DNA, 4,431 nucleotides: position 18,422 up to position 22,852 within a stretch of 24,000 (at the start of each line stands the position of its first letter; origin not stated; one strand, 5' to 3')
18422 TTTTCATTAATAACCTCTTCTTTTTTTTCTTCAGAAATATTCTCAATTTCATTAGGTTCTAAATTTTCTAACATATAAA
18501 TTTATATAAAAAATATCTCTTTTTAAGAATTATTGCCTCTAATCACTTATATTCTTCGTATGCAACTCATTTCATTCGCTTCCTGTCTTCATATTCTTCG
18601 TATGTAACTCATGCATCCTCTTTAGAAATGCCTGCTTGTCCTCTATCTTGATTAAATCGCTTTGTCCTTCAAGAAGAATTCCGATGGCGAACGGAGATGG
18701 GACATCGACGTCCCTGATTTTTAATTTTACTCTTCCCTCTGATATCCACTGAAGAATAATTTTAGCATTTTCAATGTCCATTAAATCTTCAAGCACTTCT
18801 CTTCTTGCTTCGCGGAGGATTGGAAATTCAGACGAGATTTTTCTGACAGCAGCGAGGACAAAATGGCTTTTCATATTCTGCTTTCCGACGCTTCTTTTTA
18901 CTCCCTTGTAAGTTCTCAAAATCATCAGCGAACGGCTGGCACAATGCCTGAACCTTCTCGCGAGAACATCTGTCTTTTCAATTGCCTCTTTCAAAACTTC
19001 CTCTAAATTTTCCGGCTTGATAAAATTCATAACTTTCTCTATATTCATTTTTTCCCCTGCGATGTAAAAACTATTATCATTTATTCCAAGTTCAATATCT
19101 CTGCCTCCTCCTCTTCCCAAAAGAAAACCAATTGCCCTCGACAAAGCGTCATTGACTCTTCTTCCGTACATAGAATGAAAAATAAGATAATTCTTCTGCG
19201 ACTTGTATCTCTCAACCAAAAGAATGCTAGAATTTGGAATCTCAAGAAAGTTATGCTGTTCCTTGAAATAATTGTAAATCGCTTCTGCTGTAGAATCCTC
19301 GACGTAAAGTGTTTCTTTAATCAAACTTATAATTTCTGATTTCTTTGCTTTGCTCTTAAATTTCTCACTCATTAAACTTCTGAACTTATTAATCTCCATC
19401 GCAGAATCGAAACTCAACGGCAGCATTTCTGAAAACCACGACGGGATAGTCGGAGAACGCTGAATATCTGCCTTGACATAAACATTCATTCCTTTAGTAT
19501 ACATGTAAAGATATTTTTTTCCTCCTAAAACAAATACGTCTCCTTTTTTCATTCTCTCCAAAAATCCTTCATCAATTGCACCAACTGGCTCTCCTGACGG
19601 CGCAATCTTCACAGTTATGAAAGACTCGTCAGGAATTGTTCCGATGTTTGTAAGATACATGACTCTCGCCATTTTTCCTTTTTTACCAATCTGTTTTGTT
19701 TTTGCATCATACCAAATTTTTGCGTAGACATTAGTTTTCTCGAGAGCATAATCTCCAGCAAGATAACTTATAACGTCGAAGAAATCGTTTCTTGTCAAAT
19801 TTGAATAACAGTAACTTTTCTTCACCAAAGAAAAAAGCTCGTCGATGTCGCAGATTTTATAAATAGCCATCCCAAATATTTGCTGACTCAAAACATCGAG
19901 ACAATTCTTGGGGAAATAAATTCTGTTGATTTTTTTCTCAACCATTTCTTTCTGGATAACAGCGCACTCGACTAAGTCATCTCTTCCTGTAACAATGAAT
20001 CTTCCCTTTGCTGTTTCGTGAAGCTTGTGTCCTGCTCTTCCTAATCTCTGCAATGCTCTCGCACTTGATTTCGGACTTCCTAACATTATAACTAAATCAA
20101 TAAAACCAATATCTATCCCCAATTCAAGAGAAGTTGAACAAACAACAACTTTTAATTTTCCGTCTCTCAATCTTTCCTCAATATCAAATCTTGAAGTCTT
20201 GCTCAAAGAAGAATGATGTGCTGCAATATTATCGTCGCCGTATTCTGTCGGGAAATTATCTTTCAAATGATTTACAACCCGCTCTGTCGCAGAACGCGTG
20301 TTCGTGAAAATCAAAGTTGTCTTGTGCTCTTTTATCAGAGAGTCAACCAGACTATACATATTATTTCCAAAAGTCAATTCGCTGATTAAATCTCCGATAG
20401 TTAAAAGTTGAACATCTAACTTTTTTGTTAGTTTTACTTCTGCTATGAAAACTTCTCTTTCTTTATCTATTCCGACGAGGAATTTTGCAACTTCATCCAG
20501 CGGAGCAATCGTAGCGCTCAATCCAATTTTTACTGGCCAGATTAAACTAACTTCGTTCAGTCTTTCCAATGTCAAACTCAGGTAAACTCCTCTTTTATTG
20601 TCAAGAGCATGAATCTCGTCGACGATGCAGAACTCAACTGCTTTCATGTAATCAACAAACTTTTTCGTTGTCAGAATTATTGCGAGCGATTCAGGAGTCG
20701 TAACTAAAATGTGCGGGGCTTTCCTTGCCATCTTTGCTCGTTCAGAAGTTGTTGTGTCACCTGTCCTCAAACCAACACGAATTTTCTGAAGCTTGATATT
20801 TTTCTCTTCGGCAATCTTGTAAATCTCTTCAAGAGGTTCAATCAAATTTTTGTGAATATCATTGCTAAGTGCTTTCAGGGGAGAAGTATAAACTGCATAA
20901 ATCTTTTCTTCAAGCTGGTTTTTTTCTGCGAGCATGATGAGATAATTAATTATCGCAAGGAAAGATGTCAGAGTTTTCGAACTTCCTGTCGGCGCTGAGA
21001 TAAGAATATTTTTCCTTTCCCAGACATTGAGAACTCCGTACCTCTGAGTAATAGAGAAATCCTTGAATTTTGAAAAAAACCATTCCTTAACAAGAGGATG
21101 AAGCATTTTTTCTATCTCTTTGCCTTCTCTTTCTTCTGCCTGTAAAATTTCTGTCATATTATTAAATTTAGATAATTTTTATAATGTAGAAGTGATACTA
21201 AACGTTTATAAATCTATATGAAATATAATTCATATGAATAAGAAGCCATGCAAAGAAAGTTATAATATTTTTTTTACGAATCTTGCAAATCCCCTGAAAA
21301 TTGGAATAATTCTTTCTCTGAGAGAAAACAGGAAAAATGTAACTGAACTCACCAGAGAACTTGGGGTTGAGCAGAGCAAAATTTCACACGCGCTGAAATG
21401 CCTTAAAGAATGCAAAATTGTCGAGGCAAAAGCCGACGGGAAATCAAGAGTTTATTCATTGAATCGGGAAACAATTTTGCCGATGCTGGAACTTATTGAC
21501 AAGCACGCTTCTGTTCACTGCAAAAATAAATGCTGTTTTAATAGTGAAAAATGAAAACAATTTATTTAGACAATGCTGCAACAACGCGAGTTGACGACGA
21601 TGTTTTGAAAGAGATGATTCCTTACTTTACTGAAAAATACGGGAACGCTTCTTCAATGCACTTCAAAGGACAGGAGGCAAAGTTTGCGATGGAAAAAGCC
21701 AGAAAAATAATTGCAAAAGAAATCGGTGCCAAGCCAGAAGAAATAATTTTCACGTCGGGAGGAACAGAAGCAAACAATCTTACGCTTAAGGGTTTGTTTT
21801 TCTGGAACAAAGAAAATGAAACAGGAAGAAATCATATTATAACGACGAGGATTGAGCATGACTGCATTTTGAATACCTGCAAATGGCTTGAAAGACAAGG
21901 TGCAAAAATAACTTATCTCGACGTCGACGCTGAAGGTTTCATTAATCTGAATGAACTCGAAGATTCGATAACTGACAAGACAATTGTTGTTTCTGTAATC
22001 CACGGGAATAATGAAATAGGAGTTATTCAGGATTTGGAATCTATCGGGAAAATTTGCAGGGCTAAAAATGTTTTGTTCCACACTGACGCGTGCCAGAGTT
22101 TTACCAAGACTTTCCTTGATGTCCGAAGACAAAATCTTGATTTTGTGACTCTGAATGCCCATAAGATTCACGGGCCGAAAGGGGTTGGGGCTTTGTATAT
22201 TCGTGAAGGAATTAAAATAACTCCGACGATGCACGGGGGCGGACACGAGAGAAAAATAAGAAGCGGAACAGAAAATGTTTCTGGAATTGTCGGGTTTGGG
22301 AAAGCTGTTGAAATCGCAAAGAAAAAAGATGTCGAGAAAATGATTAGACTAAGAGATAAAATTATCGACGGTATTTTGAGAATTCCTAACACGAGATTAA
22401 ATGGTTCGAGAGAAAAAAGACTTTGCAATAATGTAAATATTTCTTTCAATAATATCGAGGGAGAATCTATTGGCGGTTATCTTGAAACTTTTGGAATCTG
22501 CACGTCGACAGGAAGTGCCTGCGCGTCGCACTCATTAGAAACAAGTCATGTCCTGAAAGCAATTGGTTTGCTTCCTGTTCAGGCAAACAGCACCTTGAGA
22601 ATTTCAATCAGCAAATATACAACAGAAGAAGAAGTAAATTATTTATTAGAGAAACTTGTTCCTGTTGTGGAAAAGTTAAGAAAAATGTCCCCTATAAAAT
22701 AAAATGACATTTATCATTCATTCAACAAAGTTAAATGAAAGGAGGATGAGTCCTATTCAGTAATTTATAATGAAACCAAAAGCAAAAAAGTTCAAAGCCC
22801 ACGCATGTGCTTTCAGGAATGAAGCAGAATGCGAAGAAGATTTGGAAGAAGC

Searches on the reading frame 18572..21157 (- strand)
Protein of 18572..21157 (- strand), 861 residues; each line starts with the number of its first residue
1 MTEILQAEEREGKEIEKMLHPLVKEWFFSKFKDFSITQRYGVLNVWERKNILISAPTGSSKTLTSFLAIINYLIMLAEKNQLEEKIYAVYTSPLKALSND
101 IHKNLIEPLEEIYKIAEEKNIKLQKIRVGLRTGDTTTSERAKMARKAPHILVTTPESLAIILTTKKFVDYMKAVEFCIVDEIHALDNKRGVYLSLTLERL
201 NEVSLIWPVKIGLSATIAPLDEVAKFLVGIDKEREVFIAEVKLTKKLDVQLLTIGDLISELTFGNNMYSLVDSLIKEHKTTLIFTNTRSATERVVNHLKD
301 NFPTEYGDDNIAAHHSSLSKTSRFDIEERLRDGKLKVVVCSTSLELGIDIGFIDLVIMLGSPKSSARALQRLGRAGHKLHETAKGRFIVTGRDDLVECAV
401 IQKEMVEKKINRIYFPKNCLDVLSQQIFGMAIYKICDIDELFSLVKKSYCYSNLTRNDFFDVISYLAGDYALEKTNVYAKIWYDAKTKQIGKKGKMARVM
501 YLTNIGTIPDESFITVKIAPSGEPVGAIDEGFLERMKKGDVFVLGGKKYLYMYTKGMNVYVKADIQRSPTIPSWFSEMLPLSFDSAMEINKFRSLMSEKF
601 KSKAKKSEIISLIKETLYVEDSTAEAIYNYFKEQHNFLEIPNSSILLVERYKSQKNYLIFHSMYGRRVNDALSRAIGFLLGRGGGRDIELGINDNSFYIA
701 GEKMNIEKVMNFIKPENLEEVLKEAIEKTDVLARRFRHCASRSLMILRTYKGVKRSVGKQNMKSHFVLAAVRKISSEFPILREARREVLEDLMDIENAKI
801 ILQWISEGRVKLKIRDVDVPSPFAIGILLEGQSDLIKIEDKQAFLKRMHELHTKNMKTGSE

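Call 3: search_protein_families(library=pfam, proteins=[window:18572-21157:-], max_evalue=1)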
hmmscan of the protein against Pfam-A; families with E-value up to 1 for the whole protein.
window:18572-21157:- (861 aa): 5 families
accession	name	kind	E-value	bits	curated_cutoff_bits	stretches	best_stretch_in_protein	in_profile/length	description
PF08494.16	DEAD_assoc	-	2.8e-53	181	23.5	1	640-824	1-191/191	DEAD/H associated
PF19306.5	WH_Lhr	-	1.8e-35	122.2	27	1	404-565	2-162/168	Large helicase-related protein, winged helix domain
PF00270.35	DEAD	-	2.4e-25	89.7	26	1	42-219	8-163/167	DEAD/DEAH box helicase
PF00271.37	Helicase_C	-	2.5e-19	70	23.5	1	271-376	6-107/110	Helicase conserved C-terminal domain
PF04851.21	ResIII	-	4.7e-07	30.3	22.5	1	47-217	22-162/164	Type III restriction enzyme, res subunit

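Call 4: search_protein_families(library=ncbifam, proteins=[window:18572-21157:-], max_evalue=1)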
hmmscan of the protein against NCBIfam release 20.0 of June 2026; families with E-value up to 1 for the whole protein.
window:18572-21157:- (861 aa): 34 families (the best 25 are shown)
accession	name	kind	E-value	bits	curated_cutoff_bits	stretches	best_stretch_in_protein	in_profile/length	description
NF010338.0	PRK13767.1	equivalog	0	1103.4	849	1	7-857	7-868/877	ATP-dependent helicase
TIGR04121.1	DEXH_lig_assoc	equivalog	5.2e-158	527.2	850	1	23-850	3-800/804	ligase-associated DNA damage response DEXH box helicase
NF007284.0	PRK09751.1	equivalog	4.9e-115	385.3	1496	2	313-830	354-873/1538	ATP-dependent helicase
TIGR03817.1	DECH_helic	hypoth_equivalog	5.7e-27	94.3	874.1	1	47-401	50-393/742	helicase/secretion neighborhood putative DEAH-box helicase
NF001308.0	PRK00254.1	equivalog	8.7e-21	73.8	1216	2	45-298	36-258/720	ATP-dependent DNA helicase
NF002654.0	PRK02362.1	equivalog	7.7e-18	64.2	887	2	45-300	36-265/739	ATP-dependent DNA helicase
NF040935.1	helicase_Hel308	equivalog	1.5e-15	56.5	1200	2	47-300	41-269/704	ATP-dependent DNA helicase Hel308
NF008394.0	PRK11192.1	equivalog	1.7e-14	53.5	507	1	35-377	27-340/441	ATP-dependent RNA helicase SrmB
NF010337.0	PRK13766.1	equivalog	2.7e-14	52.3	610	2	269-379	355-469/781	Hef nuclease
TIGR01587.1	cas3_core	equivalog_domain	3.5e-14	52.7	102.45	1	51-383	2-324/358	CRISPR-associated helicase Cas3'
NF041067.1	DpdJ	equivalog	1.8e-12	45.8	800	3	140-234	322-422/1482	protein DpdJ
NF002251.0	PRK01172.1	equivalog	2e-11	42.9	891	1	37-351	26-328/674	ATP-dependent DNA helicase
NF053631.1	RNA_helic_CshA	equivalog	5e-09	35.5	646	1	30-395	18-348/434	degradosome RNA helicase CshA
NF008744.0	PRK11776.1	equivalog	6e-08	31.7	524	2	267-380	229-338/460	ATP-dependent RNA helicase DbpA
TIGR00614.1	recQ_fam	subfamily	1.9e-07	30.2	219.8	1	266-378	212-320/470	RecQ family ATP-dependent DNA helicase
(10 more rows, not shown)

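Call 5: search_protein_families(library=padloc, proteins=[window:18572-21157:-], max_evalue=1)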
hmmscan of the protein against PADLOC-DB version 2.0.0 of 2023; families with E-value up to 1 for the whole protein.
window:18572-21157:- (861 aa): 50 families (the best 25 are shown)
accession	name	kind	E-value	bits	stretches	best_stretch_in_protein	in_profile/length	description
PDLC02897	DpdJ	-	2.1e-115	385.1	2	17-593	83-665/1570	DpdJ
PDLC02503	BrxHI|BrxHII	-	3.4e-60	202.1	1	31-680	22-613/698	BrxHI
PDLC03960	SngC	-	6.5e-57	191.8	1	31-474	22-471/720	-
PDLC02501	BrxHI|BrxHII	-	1.9e-35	120.2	1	45-467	35-432/925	BrxHI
PDLC00036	DruE3|DruE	-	1.5e-16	56.7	2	311-378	1025-1093/2023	SNF2 family N-terminal domain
PDLC01252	Cas3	-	1.5e-15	55.4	1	51-394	2-304/324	CAS-I; effector_G3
PDLC02896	DpdJ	-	1.8e-15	53.7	3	140-235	329-430/1487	DpdJ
PDLC00035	DruE3|DruE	-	4.7e-15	52.4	2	312-378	1036-1103/1460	SNF2 family N-terminal domain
PDLC03928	PsyrT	-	5.5e-15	52.7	1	84-388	65-344/689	-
PDLC00938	Cas3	-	9.4e-15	52.7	1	51-383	2-324/358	CRISPR-associated helicase Cas3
PDLC01762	Cas3b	-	3.5e-14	50.3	1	48-413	240-568/692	-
PDLC00186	HamB1|HamB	-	5.1e-14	49.2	2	45-201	158-292/864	DEAD-box helicase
PDLC00200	HamB2|HamB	-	2.2e-13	47.1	2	47-201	160-292/865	DEAD-box helicase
PDLC02569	DrmA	-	5.4e-13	45.6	2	279-379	769-874/1095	DrmA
PDLC04531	PDC-M23B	-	6.4e-13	45.6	2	48-201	313-456/1060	-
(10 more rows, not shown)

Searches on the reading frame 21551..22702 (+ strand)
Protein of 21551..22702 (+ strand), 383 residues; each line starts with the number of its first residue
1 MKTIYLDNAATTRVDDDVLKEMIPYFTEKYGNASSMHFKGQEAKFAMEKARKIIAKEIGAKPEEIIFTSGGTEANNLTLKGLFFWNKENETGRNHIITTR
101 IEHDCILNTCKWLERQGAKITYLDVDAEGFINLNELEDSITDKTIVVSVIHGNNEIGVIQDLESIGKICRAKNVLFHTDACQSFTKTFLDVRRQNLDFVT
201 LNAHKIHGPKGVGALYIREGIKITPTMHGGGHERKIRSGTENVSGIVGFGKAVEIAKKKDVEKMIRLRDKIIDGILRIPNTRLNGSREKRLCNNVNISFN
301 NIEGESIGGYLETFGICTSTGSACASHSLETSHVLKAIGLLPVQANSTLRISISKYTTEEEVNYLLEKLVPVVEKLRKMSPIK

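Call 72: search_protein_families(library=pfam, proteins=[window:21551-22702:+], max_evalue=0.001)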
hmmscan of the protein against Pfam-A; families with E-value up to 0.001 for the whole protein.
window:21551-22702:+ (383 aa): 3 families
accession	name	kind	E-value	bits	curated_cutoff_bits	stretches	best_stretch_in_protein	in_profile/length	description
PF00266.25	Aminotran_5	-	4.7e-87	292.8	21.5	1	4-365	1-371/371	Aminotransferase class-V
PF01041.23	DegT_DnrJ_EryC1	-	1.2e-08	35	19.8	1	64-188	41-154/360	DegT/DnrJ/EryC1/StrS aminotransferase family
PF01212.27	Beta_elim_lyase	-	3.6e-05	23.7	27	1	63-182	48-171/288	Beta-eliminating lyase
